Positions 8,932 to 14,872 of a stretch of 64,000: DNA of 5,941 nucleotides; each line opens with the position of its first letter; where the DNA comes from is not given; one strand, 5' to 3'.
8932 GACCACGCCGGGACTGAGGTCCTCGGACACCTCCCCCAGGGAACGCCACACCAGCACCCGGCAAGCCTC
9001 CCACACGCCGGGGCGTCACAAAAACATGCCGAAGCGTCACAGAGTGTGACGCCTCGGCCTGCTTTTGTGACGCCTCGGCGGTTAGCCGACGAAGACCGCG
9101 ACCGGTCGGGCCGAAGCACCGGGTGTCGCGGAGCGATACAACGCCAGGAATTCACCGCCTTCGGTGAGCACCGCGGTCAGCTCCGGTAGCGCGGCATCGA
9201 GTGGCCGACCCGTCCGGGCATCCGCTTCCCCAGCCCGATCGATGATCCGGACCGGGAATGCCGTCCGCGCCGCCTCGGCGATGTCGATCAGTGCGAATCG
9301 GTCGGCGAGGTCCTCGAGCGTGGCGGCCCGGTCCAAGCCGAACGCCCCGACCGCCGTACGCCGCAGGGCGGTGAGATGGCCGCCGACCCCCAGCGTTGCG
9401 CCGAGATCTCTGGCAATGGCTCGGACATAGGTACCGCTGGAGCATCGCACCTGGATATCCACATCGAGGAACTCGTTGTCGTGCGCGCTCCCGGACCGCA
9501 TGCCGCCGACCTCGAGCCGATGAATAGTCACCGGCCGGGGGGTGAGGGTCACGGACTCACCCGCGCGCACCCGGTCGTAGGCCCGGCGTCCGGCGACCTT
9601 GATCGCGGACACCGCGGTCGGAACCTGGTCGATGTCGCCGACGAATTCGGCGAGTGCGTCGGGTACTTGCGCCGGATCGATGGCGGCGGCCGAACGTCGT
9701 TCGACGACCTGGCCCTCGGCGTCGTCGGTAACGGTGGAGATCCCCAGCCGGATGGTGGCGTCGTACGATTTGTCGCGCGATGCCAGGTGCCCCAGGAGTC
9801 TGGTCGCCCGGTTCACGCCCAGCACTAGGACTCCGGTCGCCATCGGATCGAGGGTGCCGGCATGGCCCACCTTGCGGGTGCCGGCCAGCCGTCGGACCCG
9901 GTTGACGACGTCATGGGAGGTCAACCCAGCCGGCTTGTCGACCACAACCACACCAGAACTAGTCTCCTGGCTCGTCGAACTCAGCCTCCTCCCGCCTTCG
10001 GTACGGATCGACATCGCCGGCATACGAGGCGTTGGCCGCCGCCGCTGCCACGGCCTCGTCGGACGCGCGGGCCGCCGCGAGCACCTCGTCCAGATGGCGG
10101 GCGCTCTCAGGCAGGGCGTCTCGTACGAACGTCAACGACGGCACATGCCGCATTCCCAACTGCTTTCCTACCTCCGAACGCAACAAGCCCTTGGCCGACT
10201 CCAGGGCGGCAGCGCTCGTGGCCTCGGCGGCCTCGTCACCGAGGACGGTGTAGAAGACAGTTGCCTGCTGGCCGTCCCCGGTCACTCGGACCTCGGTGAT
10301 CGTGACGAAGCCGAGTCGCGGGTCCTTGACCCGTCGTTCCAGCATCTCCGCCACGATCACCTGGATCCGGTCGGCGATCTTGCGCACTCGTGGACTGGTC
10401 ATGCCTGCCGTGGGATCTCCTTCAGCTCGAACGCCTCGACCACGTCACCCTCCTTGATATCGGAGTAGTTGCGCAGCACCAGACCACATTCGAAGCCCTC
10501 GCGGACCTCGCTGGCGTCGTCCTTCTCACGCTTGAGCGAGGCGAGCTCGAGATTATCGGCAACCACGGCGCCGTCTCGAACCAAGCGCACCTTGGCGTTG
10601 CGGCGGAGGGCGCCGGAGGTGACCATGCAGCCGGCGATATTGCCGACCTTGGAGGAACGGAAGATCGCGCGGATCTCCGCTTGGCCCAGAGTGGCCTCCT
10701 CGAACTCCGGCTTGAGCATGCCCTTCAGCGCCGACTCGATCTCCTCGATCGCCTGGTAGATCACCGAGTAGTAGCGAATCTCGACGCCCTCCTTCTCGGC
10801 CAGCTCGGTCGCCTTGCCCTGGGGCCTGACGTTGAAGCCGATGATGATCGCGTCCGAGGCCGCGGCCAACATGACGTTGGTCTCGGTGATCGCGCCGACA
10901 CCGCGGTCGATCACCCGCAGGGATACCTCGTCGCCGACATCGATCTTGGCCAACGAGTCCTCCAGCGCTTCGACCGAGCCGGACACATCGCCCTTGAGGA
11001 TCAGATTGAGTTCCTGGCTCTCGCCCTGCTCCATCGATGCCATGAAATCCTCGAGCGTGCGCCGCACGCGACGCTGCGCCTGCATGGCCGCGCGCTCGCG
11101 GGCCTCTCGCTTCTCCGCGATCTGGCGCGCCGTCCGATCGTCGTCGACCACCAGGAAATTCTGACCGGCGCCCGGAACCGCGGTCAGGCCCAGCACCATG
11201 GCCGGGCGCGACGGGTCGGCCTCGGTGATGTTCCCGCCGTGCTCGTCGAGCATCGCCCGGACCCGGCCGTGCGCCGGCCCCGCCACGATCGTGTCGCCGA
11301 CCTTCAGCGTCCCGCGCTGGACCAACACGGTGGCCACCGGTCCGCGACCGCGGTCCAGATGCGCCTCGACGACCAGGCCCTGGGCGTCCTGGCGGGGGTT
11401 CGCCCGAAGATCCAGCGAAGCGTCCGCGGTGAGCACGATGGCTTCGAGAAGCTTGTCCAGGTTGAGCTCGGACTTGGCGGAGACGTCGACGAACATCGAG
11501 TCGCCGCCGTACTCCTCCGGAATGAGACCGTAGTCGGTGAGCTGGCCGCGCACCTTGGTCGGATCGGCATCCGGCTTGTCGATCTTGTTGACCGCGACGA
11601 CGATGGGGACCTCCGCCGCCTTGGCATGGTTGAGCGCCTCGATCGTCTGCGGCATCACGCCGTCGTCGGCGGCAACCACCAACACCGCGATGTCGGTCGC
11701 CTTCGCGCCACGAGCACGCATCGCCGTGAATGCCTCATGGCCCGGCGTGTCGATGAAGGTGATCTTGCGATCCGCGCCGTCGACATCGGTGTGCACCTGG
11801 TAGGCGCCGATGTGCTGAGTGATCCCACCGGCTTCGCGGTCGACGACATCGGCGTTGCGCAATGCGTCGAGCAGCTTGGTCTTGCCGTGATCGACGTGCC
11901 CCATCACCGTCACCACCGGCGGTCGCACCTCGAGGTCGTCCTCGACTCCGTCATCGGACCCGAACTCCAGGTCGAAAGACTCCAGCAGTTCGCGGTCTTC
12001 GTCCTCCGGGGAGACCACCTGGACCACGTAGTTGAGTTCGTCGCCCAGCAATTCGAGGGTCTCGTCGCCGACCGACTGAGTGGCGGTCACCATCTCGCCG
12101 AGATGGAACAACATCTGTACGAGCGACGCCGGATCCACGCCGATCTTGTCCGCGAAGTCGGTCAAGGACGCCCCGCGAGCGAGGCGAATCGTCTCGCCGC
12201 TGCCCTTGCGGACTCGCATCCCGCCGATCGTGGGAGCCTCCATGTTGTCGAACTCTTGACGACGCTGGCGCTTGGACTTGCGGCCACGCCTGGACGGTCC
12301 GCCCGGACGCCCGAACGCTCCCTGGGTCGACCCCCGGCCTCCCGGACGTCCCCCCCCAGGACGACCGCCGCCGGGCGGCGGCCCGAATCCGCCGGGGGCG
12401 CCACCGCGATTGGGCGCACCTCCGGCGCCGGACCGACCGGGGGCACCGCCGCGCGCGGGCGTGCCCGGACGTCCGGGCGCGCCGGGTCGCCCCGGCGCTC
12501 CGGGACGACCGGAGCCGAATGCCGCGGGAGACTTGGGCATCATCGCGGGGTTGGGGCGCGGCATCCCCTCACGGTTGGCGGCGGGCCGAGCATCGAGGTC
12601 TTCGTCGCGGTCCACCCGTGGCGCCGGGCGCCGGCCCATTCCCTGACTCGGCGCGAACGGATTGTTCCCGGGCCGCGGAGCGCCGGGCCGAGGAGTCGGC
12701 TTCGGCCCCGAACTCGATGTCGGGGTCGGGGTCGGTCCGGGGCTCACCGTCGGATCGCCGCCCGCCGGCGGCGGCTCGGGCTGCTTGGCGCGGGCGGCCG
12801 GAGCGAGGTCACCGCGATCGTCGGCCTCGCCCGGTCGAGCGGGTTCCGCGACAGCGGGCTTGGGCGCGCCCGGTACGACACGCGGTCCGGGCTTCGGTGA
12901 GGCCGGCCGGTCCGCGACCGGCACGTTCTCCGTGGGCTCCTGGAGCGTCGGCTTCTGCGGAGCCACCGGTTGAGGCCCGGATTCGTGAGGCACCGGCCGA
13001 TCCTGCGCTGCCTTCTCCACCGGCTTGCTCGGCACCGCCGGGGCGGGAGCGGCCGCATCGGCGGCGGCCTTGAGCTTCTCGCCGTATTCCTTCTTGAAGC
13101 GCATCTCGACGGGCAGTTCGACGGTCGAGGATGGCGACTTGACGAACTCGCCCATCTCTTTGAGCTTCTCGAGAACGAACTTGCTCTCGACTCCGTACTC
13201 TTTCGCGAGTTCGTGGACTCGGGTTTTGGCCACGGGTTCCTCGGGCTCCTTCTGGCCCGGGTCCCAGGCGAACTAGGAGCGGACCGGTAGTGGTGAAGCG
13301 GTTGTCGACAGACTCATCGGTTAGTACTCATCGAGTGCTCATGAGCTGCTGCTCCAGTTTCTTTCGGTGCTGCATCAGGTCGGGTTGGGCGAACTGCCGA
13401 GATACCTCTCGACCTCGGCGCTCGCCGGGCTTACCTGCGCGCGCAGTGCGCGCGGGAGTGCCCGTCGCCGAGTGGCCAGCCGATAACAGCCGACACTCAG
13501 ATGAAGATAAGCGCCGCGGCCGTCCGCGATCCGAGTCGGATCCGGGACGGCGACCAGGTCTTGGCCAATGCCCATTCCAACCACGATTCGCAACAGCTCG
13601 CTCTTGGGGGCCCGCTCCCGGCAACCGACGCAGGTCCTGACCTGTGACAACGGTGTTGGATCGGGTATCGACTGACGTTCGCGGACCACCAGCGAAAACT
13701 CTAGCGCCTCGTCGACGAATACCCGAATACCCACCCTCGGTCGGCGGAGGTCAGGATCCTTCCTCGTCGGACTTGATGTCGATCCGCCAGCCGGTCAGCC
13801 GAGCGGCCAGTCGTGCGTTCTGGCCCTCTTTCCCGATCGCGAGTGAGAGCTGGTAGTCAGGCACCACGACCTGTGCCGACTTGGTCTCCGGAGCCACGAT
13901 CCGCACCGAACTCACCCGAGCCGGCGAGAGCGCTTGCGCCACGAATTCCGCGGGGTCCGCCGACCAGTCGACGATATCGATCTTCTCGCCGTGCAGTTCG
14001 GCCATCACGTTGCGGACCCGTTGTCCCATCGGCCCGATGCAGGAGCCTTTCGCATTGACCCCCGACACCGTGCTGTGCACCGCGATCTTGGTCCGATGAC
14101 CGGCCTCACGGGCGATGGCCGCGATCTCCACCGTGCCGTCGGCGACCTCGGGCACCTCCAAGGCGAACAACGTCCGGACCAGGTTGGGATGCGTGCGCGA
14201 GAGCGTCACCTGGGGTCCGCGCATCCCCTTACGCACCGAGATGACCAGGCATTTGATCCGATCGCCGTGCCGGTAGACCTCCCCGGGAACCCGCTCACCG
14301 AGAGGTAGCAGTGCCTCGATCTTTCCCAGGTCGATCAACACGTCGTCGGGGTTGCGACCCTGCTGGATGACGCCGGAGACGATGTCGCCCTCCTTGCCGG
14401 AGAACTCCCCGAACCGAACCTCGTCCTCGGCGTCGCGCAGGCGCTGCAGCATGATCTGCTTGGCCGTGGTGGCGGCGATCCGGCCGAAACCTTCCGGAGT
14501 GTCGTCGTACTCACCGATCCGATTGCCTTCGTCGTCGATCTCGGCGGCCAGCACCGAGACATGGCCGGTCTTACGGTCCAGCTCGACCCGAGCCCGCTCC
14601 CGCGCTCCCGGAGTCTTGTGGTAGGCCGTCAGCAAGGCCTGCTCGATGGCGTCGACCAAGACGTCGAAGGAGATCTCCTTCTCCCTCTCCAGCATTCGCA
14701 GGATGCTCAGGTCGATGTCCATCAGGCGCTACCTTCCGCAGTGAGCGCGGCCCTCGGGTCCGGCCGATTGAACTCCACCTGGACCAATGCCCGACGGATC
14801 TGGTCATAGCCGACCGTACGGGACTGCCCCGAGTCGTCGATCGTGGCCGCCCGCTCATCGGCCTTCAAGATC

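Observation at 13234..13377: Stop/start-overlapped mini-ORF relay upstream of infB that ends on an anti-SD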

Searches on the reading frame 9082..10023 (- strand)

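Call 9: search_protein_families(library=ncbifam, proteins=[window:9082-10023:-])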
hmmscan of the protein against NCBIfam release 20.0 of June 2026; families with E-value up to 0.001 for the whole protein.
window:9082-10023:- (313 aa): 3 families
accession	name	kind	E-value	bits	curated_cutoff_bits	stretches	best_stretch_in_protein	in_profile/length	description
TIGR00431.1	TruB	equivalog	3.8e-71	239.1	151.45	1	23-239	2-210/210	tRNA pseudouridine(55) synthase TruB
NF003280.0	PRK04270.1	equivalog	1.2e-39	136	242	2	17-141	25-131/323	RNA-guided pseudouridylation complex pseudouridine synthase subunit Cbf5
TIGR00425.1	CBF5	equivalog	9.2e-37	126.9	238.15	1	21-246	32-214/322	RNA-guided pseudouridylation complex pseudouridine synthase subunit Cbf5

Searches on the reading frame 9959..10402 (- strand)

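Call 9: search_protein_families(library=ncbifam, proteins=[window:9959-10402:-])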
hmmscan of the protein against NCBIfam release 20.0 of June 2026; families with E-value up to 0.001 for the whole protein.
window:9959-10402:- (147 aa): 7 families
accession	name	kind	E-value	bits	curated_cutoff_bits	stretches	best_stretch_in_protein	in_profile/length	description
NF010388.0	PRK13815.1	equivalog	5.6e-30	103.8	167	1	5-113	4-112/122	ribosome-binding factor A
TIGR00082.1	rbfA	equivalog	2e-23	83.1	51.15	1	3-106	3-107/115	30S ribosome-binding factor RbfA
NF001802.0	PRK00521.2-5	equivalog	2.6e-17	62.9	142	1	3-111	16-126/144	30S ribosome-binding factor RbfA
NF010391.0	PRK13818.1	equivalog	4.8e-16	59.1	206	1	8-115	7-115/121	ribosome-binding factor A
NF010390.0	PRK13817.1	equivalog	9.4e-15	55.1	236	1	3-111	2-109/119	ribosome-binding factor A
NF010389.0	PRK13816.1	equivalog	2.1e-14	53.5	196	1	4-97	3-104/131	ribosome-binding factor A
NF001806.0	PRK00521.3-4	equivalog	6.6e-07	29.8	136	1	15-109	16-110/118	30S ribosome-binding factor RbfA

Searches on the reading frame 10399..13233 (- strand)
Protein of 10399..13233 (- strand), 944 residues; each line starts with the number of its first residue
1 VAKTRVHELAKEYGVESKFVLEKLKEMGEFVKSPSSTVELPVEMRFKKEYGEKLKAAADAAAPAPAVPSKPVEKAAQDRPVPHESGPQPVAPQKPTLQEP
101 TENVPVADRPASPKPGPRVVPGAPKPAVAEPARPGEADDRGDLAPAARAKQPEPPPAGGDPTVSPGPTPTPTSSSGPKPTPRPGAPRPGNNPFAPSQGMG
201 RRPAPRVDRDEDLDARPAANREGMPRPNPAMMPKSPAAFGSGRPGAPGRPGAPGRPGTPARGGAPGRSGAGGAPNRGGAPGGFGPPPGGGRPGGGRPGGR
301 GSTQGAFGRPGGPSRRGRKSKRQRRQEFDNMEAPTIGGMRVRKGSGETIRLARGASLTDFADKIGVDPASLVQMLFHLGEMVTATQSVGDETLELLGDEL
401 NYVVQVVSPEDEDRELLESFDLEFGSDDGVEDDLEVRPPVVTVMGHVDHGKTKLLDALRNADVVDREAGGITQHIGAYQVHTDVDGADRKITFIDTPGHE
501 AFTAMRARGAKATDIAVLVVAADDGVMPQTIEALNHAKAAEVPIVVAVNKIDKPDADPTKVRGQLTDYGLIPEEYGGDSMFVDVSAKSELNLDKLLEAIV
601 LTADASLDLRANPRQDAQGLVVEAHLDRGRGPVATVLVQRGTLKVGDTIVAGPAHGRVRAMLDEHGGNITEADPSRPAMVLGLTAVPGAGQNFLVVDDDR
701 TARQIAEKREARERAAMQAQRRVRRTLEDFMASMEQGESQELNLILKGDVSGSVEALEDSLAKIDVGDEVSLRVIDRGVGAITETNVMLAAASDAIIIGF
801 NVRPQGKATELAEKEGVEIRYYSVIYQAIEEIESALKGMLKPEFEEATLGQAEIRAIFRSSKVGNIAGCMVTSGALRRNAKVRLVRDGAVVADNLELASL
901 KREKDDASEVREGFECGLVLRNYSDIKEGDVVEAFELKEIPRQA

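Call 9: search_protein_families(library=ncbifam, proteins=[window:10399-13233:-])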
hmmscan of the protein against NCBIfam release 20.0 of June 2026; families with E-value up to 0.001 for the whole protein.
window:10399-13233:- (944 aa): 41 families (the best 25 are shown)
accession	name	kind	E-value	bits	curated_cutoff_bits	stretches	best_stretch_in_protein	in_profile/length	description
TIGR00487.1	IF-2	equivalog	4.3e-230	765.4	424.4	1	348-942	5-584/587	translation initiation factor IF-2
NF003078.0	PRK04004.1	equivalog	1.9e-57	195.2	468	2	433-553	6-140/598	translation initiation factor IF-2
TIGR00491.2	aIF-2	equivalog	3.4e-48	164.5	554.75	2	436-553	2-133/591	translation initiation factor IF-2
NF011418.0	PRK14845.1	equivalog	2.4e-40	138.2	756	2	452-553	475-590/1049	translation initiation factor IF-2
TIGR00231.1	small_GTP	domain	3e-29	101.9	42.5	1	439-598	4-161/164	GTP-binding protein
TIGR00475.1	selB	equivalog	1.8e-25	89.7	242.25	1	441-661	3-223/581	selenocysteine-specific translation elongation factor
TIGR01393.1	lepA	equivalog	1.3e-22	79.9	533.9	1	447-650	12-223/595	translation elongation factor 4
TIGR01394.1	TypA_BipA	equivalog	3e-19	68.7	757.3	1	441-651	4-235/594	translational GTPase TypA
NF009373.0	PRK12736.1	subfamily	1.6e-18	66.6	452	1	441-649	15-243/394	elongation factor Tu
TIGR03680.1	eif2g_arch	equivalog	1.1e-17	64.4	514.5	1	487-601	79-194/407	translation initiation factor IF-2 subunit gamma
NF009372.0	PRK12735.1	subfamily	1.9e-17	63.2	479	1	441-649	15-245/396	elongation factor Tu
NF000766.0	PRK00049.1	subfamily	6.5e-17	61.4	449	1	441-649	15-245/396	elongation factor Tu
NF003077.0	PRK04000.1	equivalog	2.2e-16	60.1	315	1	488-600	84-197/412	translation initiation factor IF-2 subunit gamma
TIGR00485.1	EF-Tu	equivalog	3.1e-16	59.1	522.4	1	441-649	15-243/394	elongation factor Tu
NF009381.0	PRK12740.1-5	subfamily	8e-15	54.3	583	1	470-566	55-151/692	elongation factor G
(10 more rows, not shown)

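Call 13: find_related_loci(query=window:10399-13233:-, collection=genome_contigs, flank=3000)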
Query window:10399-13233:- (944 aa) in genome_contigs; peptide patterns used: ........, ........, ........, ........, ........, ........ (x = any residue, [..] = any of these).
600 stretches matched a pattern (row limit reached: there are more); 587 encode a relative of the query (tblastn E <= 1e-3); the best 80 are kept; 80 distinct loci.
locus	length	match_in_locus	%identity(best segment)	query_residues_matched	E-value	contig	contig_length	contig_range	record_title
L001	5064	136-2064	88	300-942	0e+0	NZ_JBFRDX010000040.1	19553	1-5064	Marmoricola sp. RAF53 SCAFFOLD_76, whole genome shotgun sequence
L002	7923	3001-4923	90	302-942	0e+0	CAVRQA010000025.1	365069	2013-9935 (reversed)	MAG: uncultured Actinomycetota bacterium isolate MFD02840.bin.3.285 genome assembly, contig: contig_8392, whole genome s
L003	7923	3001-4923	89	302-942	0e+0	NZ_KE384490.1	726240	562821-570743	Marmoricola sp. URHB0036 H976DRAFT_scaffold00001.1, whole genome shotgun sequence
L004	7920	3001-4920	89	303-942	0e+0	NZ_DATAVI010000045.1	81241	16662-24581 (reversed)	MAG: Nocardioides sp. isolate SMAG_U5595 k141_809396, whole genome shotgun sequence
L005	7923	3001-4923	89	302-942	0e+0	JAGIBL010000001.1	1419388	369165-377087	MAG: Nocardioidaceae bacterium isolate BIN47 scaffold1_cov0, whole genome shotgun sequence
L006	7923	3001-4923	89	302-942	0e+0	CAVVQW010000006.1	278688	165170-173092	MAG: uncultured Actinomycetota bacterium isolate MFD02581.bin.3.146 genome assembly, contig: contig_15339, whole genome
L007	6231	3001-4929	88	300-942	0e+0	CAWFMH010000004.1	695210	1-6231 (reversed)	MAG: uncultured Gammaproteobacteria bacterium isolate MFD04212.bin.1.326 genome assembly, contig: contig_2119, whole gen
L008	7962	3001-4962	86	287-942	0e+0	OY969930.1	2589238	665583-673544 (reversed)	MAG: uncultured Actinomycetota bacterium isolate MFD10113.bin.3.264 genome assembly, chromosome: 1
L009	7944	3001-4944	88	294-941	0e+0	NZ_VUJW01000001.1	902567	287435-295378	Nocardioides antri strain BN140041 contig_1, whole genome shotgun sequence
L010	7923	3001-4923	89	302-942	0e+0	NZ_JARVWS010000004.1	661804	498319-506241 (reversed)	Nocardioides sp. CER19 4, whole genome shotgun sequence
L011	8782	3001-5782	88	1-942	0e+0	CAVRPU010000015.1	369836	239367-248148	MAG: uncultured Actinomycetota bacterium isolate MFD02840.bin.1.46 genome assembly, contig: contig_6345, whole genome sh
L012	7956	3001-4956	86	289-942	0e+0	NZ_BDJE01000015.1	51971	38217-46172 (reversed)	Nocardioides sp. PD653-B2, whole genome shotgun sequence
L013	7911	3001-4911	88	306-942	0e+0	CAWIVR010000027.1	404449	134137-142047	MAG: uncultured Actinomycetota bacterium isolate MFD02840.bin.1.155 genome assembly, contig: contig_711, whole genome sh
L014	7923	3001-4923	89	302-942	0e+0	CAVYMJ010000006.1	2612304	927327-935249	MAG: uncultured Actinomycetota bacterium isolate MFD01275.bin.1.240 genome assembly, contig: contig_4625, whole genome s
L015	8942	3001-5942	88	1-942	0e+0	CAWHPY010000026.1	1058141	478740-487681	MAG: uncultured Actinomycetota bacterium isolate MFD08497.bin.1.115 genome assembly, contig: contig_47372, whole genome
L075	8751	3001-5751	57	1-943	0e+0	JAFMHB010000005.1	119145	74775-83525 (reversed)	MAG: Candidatus Nanopelagicales bacterium isolate DEBay_Spr20G08_27 NODE_57_length_119145_cov_15.4685, whole genome shot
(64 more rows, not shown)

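Call 50: find_related_loci(query=L075:3001-5751:+, collection=metagenome_contigs, flank=1500)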
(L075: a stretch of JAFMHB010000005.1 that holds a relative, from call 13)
Query L075:3001-5751:+ (917 aa) in metagenome_contigs; peptide patterns used: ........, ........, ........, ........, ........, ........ (x = any residue, [..] = any of these).
599 stretches matched a pattern (row limit reached: there are more); 574 encode a relative of the query (tblastn E <= 1e-3); the best 80 are kept; 80 distinct loci.
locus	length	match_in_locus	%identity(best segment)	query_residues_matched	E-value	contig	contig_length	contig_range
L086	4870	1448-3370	88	276-916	0e+0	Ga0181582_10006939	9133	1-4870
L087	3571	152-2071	88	277-916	0e+0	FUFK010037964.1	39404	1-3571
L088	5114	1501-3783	75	127-916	0e+0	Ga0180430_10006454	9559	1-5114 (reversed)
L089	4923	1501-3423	88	276-916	0e+0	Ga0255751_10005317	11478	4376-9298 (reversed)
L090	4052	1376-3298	88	276-916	0e+0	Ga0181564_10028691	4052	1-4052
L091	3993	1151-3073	88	276-916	0e+0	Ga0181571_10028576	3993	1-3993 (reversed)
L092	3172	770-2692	88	276-916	0e+0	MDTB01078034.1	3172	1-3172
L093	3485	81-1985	86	283-917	0e+0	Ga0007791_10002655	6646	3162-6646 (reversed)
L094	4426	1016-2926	84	281-917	0e+0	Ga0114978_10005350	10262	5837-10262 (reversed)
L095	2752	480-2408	85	276-917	0e+0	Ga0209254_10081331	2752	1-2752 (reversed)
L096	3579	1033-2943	84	281-917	0e+0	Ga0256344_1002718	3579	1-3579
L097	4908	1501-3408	83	281-916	0e+0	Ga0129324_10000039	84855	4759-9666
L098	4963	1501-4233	65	1-916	0e+0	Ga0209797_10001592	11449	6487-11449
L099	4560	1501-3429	86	276-917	0e+0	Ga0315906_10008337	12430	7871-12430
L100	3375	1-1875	82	292-916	0e+0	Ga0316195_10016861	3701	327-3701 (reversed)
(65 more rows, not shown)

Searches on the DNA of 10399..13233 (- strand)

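Call 93: search_rna_families(sources=[L072, L081, L075, L071, L064, L053, L050, L085, L084, L031, L166, L167], threshold=gathering)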
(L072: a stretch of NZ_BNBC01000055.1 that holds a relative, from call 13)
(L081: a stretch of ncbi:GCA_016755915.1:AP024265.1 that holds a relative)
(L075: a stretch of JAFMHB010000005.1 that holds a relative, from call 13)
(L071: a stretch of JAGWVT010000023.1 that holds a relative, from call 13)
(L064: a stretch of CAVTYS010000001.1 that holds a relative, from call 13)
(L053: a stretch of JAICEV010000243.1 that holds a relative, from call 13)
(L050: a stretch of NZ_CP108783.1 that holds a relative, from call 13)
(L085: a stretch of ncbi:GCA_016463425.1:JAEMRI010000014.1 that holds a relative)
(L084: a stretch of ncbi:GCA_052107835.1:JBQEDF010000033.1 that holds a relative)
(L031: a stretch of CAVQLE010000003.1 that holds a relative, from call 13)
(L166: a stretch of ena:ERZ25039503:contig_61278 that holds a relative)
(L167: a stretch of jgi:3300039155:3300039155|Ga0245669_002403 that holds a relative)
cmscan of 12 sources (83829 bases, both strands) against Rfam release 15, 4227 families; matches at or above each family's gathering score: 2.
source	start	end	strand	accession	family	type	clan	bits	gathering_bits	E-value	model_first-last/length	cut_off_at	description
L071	7644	7700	+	RF01688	Actino-pnp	Cis-reg;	-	61.2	47.7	6.1e-11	1-63/63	no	Actino-pnp RNA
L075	8551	8610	+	RF01688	Actino-pnp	Cis-reg;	-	58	47.7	4.7e-10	1-63/63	no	Actino-pnp RNA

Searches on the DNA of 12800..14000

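Call 6: search_rna_families(source=window, start=12800, end=14000, threshold=evalue, max_evalue=10)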
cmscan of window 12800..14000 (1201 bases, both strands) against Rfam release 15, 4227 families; matches with E-value up to 10: 2.
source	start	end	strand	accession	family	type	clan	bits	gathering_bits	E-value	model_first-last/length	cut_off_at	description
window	13650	13737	+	RF01926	mir-981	Gene; miRNA;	-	16.4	51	0.23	1-86/86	no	mir-981 microRNA precursor family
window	13826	14000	+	RF02267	Vax2os1_2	Gene; lncRNA;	-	7.3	55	1.4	1-191/466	3'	Vax2os1 conserved region 2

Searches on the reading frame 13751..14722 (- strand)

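Call 9: search_protein_families(library=ncbifam, proteins=[window:13751-14722:-])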
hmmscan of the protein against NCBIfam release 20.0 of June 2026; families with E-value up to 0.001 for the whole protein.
window:13751-14722:- (323 aa): 5 families
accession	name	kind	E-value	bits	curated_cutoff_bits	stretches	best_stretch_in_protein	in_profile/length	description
TIGR01953.1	NusA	equivalog_domain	1.1e-109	366.5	253.4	1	5-320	3-339/340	transcription termination factor NusA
NF006645.0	PRK09202.4-5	equivalog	3.9e-47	161.1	532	1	85-320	130-371/540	transcription termination/antitermination protein NusA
NF006642.0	PRK09202.4-1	equivalog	3.6e-27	95.1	687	1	134-316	185-372/614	transcription termination/antitermination protein NusA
TIGR01952.1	nusA_arch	equivalog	1.2e-12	48.3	74.35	1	226-318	45-137/141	NusA-like transcription termination signal-binding factor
NF006261.0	PRK08406.1-5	equivalog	3.5e-06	26.7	231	0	226-274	44-91/173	transcription elongation factor NusA-like protein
